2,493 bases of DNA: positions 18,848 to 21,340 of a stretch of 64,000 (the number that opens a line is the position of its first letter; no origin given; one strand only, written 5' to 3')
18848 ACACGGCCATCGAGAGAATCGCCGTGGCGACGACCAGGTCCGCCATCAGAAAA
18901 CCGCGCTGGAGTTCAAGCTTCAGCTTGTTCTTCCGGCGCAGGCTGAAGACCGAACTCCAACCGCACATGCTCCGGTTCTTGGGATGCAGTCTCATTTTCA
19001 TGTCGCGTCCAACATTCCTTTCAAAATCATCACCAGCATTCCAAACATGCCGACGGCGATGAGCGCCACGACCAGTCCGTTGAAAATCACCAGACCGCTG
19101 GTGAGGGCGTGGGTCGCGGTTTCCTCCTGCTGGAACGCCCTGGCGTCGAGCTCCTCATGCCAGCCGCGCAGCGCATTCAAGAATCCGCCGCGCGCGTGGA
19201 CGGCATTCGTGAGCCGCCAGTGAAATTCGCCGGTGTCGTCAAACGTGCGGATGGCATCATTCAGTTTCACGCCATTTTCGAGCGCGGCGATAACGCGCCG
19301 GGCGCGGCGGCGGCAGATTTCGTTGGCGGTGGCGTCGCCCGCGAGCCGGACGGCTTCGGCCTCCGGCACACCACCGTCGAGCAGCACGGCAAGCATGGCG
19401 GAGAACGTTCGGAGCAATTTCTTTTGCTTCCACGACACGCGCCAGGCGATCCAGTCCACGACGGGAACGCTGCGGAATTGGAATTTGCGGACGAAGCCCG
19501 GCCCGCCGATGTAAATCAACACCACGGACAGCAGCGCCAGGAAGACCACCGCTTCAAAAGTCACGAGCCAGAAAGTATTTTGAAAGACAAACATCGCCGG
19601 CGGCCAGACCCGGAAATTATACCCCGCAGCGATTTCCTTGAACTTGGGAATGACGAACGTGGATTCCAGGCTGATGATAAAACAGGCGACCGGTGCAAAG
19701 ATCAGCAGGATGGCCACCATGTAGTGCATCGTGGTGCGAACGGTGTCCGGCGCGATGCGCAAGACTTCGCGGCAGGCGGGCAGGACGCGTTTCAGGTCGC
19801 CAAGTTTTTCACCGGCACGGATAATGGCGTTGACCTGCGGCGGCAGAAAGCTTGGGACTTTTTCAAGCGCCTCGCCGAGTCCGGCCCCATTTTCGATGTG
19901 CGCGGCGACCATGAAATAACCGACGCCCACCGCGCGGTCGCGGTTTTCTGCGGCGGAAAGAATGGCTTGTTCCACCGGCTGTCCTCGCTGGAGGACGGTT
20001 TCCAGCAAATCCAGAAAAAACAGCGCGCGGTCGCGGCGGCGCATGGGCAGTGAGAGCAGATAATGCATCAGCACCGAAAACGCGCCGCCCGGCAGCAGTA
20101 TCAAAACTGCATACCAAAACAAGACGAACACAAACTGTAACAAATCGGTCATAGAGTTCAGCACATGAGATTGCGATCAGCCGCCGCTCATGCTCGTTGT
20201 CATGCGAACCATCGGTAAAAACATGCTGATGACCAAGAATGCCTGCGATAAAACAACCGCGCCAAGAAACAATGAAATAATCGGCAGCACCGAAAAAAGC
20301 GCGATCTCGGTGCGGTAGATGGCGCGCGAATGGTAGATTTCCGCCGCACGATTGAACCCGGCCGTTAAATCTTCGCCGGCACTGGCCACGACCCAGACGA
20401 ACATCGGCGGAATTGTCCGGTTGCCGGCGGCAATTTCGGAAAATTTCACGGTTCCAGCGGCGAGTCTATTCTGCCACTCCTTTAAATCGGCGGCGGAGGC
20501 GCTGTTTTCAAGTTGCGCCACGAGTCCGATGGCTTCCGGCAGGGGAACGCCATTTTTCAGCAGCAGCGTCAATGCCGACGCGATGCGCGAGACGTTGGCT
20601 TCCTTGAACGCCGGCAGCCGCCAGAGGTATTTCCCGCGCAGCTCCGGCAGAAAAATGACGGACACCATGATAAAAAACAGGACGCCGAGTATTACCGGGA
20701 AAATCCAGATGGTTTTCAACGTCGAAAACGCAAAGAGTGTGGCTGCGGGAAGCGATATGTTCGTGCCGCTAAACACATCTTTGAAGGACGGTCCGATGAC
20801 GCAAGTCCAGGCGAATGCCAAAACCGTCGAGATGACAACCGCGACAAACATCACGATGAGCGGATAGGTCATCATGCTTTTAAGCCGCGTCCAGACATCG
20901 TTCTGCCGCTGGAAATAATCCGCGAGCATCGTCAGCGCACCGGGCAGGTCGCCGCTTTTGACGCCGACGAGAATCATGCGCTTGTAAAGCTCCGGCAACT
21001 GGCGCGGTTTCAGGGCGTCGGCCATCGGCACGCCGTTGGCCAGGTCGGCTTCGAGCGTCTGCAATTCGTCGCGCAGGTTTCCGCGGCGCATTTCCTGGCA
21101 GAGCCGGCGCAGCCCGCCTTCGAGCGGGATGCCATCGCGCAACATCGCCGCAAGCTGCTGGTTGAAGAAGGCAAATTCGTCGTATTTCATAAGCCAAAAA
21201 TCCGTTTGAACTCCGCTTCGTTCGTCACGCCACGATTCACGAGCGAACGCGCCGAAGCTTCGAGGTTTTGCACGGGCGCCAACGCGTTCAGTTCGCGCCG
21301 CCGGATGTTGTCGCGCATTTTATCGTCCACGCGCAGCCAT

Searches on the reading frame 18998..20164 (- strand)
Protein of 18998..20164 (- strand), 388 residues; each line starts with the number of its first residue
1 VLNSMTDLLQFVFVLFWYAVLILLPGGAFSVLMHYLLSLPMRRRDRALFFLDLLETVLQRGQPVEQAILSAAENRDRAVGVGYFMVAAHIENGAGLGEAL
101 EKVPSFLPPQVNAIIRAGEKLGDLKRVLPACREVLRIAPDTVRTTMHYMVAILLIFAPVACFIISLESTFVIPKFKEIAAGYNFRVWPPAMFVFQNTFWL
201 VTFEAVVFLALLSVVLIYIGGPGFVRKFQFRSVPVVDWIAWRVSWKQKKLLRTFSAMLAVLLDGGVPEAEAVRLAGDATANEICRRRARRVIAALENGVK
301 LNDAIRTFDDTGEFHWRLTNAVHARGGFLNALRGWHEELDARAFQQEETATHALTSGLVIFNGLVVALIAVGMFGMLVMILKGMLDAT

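Call 45: search_protein_families(library=pfam, proteins=[window:18998-20164:-], max_evalue=0.001)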
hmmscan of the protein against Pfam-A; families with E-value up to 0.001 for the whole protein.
window:18998-20164:- (388 aa): 1 family
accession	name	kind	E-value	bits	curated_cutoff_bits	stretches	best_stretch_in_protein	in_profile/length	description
PF00482.28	T2SSF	-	7.2e-21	74.9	25.2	2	50-170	1-122/125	Type II secretion system (T2SS), protein F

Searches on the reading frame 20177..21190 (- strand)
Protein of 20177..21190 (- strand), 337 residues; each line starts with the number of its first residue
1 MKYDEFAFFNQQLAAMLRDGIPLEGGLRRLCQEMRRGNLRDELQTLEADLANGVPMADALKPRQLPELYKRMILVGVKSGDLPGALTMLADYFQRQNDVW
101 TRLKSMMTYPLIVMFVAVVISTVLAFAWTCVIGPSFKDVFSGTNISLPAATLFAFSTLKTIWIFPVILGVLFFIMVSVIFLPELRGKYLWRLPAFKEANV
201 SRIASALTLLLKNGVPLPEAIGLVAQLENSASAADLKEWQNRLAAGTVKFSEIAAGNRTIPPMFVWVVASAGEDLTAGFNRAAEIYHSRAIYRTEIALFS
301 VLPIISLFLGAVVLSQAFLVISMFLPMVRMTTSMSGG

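Call 45: search_protein_families(library=pfam, proteins=[window:20177-21190:-], max_evalue=0.001)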
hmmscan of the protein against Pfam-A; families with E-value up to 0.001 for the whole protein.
window:20177-21190:- (337 aa): 1 family
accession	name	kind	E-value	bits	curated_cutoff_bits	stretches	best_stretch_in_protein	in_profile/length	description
PF00482.28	T2SSF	-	1.7e-31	109.2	25.2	2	11-125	3-120/125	Type II secretion system (T2SS), protein F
